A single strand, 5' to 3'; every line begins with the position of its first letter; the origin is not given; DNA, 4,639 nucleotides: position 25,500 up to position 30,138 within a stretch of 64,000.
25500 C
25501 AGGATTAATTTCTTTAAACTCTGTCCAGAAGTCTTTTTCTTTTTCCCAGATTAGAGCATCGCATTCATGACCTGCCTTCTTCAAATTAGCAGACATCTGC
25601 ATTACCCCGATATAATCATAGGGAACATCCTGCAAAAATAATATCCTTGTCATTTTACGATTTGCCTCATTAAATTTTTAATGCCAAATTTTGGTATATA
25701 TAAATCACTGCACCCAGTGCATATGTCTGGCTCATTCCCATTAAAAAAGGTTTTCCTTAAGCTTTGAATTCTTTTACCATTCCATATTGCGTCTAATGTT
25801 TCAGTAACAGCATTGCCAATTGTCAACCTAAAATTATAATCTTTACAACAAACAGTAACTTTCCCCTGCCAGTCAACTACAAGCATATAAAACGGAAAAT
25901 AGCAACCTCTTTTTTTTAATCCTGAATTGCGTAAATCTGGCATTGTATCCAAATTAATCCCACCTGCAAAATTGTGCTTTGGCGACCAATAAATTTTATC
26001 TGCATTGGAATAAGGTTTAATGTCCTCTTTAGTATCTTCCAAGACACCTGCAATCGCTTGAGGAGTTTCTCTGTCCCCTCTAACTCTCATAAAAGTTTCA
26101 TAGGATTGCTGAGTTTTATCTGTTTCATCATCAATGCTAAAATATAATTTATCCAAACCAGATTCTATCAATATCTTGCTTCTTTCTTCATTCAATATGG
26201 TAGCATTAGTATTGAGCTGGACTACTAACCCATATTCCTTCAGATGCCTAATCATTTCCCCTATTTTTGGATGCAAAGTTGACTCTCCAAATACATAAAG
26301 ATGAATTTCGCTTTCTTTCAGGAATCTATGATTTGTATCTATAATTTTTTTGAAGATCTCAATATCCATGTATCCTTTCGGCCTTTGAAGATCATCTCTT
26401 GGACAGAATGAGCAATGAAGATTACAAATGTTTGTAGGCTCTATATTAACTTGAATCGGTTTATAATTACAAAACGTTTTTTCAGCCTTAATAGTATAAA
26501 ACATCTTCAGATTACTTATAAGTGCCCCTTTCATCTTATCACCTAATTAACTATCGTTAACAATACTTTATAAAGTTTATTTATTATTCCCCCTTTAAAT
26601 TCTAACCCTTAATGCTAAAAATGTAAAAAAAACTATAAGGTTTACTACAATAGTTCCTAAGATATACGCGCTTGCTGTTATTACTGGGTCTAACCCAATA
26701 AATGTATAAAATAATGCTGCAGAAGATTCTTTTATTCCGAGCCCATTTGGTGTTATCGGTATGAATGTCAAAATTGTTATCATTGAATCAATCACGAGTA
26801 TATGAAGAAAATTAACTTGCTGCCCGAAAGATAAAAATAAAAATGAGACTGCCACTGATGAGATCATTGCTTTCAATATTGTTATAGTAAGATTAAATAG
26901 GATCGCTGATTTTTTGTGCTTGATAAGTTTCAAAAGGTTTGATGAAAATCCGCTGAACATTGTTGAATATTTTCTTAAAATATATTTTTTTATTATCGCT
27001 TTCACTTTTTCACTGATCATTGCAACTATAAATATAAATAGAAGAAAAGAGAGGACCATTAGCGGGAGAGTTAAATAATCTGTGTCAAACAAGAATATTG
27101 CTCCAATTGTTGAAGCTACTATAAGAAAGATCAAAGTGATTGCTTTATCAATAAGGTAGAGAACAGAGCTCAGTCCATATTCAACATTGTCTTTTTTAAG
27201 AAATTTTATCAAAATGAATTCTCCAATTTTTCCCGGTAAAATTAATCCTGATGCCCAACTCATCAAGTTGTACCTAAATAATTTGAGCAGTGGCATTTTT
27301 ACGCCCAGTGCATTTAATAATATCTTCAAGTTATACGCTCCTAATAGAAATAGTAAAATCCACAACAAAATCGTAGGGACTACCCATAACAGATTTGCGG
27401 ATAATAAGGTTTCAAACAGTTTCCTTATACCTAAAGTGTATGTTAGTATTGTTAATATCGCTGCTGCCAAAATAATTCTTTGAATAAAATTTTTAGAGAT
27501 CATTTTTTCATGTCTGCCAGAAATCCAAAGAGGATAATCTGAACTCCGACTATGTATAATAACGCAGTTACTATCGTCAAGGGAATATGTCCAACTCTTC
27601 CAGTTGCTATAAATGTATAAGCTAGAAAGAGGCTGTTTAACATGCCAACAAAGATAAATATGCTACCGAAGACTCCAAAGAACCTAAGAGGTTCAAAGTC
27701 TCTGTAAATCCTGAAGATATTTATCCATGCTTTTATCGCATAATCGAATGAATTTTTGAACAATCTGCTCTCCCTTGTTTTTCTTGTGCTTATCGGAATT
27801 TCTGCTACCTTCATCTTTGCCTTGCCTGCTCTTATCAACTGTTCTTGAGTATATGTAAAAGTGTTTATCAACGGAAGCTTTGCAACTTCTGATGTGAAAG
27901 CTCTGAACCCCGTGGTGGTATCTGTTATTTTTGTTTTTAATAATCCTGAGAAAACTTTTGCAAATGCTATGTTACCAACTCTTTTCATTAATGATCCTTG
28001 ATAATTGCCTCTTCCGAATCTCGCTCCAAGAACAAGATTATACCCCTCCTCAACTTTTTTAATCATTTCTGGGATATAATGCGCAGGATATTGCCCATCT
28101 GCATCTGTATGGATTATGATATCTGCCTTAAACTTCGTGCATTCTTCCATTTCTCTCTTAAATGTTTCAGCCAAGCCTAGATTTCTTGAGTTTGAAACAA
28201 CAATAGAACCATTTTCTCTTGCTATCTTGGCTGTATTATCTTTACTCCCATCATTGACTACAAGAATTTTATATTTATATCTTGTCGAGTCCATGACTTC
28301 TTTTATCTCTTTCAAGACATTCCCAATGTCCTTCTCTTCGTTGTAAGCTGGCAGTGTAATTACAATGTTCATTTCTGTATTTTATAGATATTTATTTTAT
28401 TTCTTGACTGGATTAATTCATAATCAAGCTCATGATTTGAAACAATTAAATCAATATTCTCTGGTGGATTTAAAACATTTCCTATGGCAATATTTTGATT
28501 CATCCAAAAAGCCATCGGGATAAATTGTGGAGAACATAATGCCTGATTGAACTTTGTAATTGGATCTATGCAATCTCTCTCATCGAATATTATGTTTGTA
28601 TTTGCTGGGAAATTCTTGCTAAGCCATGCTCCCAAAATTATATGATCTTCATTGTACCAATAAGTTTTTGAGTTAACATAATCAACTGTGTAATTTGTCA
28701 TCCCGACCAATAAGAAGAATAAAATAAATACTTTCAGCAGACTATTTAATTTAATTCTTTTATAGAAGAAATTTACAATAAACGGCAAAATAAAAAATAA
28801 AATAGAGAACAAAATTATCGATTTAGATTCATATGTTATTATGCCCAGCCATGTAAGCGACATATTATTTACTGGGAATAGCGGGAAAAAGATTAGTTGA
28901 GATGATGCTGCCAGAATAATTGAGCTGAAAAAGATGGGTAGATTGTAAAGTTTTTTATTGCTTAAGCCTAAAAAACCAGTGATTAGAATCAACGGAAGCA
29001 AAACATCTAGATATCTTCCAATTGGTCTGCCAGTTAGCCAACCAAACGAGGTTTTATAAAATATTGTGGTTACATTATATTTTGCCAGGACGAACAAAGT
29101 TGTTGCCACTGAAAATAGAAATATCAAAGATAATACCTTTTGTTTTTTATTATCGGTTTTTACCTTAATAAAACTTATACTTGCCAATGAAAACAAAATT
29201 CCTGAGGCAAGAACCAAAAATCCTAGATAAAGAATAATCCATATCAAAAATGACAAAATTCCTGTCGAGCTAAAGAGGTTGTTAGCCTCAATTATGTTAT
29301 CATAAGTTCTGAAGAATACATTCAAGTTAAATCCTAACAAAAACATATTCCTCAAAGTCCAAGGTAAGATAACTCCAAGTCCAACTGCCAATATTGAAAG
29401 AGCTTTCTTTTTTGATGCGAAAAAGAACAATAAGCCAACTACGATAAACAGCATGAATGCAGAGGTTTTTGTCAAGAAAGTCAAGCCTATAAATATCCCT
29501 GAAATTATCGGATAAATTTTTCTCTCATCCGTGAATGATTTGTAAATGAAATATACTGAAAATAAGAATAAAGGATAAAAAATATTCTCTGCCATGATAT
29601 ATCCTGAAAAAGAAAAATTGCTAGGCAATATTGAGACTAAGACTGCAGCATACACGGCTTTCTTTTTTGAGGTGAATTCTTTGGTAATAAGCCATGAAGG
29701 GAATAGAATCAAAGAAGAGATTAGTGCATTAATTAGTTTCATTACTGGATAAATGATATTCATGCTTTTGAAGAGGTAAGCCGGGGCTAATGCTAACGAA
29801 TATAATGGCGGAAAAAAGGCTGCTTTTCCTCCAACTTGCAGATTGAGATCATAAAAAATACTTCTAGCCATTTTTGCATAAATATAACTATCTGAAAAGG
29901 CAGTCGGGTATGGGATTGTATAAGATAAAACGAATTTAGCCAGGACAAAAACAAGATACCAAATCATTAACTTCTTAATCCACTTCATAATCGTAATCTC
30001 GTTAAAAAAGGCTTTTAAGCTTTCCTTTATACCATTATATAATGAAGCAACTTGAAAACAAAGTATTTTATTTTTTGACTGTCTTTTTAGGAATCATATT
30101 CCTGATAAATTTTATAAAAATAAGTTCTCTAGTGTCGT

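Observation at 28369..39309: Mycobacterial DPA-like module: UbiA-type phosphoribosyltransferase, PAP2 phosphatase, SDRs and GT-C enzymes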

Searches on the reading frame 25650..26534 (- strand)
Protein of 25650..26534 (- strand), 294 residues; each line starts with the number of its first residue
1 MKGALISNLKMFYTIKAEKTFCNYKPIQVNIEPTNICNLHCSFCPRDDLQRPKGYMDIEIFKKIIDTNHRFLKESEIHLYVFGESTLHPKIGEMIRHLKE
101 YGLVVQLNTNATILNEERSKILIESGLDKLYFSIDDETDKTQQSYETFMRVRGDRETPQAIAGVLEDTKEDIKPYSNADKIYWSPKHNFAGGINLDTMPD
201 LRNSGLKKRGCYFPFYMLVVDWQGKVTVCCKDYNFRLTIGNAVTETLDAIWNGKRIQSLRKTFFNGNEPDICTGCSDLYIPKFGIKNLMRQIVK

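Call 19: search_protein_families(library=pfam, proteins=[window:25650-26534:-], max_evalue=0.001)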
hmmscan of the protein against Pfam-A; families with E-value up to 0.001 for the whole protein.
window:25650-26534:- (294 aa): 2 families
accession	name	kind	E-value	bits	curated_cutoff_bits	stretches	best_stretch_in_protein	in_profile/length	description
PF04055.27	Radical_SAM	-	1.9e-15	57.9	29.5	1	31-150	1-121/166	Radical SAM superfamily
PF13186.11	SPASM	-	1.3e-13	51.4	21.5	1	211-275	1-66/67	Iron-sulfur cluster-binding domain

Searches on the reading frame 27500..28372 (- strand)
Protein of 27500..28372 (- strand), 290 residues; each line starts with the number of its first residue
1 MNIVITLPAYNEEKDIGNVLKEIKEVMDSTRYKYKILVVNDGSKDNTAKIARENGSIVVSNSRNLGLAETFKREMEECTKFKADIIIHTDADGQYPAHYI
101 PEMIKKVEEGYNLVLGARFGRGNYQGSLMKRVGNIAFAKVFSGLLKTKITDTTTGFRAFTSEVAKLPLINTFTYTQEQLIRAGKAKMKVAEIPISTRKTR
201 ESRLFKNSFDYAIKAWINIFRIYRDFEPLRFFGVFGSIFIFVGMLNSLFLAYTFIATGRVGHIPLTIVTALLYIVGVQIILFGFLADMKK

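Call 19: search_protein_families(library=pfam, proteins=[window:27500-28372:-], max_evalue=0.001)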
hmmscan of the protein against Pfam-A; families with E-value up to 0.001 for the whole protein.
window:27500-28372:- (290 aa): 1 family
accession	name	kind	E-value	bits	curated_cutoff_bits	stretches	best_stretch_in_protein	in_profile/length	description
PF00535.33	Glycos_transf_2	-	5.2e-22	79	23.3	1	6-163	3-163/168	Glycosyl transferase family 2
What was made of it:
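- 27500..28372 (-): GT2 with a C-terminal hydrophobic region that probably forms two membrane helices; polyprenyl-phosphate glycosyltransferase-like (GtrB/Dpm1 type). Glycos_transf_2 5.2e-22 (call 19).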

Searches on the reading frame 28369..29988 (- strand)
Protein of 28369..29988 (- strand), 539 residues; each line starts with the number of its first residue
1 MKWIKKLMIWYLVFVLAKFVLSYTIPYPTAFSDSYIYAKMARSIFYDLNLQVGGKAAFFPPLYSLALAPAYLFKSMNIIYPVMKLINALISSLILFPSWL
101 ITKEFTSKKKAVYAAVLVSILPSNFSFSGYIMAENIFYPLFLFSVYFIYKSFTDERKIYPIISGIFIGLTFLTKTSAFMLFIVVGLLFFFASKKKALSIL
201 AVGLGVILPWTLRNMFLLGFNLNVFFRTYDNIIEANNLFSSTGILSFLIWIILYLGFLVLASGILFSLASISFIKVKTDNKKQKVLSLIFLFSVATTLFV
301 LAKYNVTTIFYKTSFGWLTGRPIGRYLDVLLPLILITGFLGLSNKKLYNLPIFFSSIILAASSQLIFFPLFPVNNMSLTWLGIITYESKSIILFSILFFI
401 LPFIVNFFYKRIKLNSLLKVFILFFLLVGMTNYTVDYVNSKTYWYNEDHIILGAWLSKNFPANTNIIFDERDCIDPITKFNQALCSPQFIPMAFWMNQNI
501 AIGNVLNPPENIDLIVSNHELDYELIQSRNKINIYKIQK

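Call 4: search_protein_families(library=pfam, proteins=[window:28369-29988:-], max_evalue=0.01)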
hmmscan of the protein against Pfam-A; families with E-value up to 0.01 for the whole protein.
window:28369-29988:- (539 aa): 2 families
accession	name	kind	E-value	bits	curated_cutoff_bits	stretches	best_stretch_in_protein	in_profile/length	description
PF13231.12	PMT_2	-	6.6e-09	36.6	26.1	1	83-210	24-157/160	Dolichyl-phosphate-mannose-protein mannosyltransferase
PF02366.24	PMT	-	2e-06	28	22.7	1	70-205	74-212/245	Dolichyl-phosphate-mannose-protein mannosyltransferase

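Call 5: search_protein_families(library=ncbifam, proteins=[window:28369-29988:-], max_evalue=0.01)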
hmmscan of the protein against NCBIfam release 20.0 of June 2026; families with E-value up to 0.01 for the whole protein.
window:28369-29988:- (539 aa): 2 families
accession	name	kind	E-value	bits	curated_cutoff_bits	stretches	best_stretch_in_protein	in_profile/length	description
TIGR04154.1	archaeo_STT3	subfamily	1.5e-05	23.6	450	1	54-190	64-224/831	oligosaccharyl transferase, archaeosortase A system-associated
TIGR03663.1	TIGR03663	subfamily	0.00036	19.7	126.25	1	71-284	61-252/435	flippase activity-associated protein Agl23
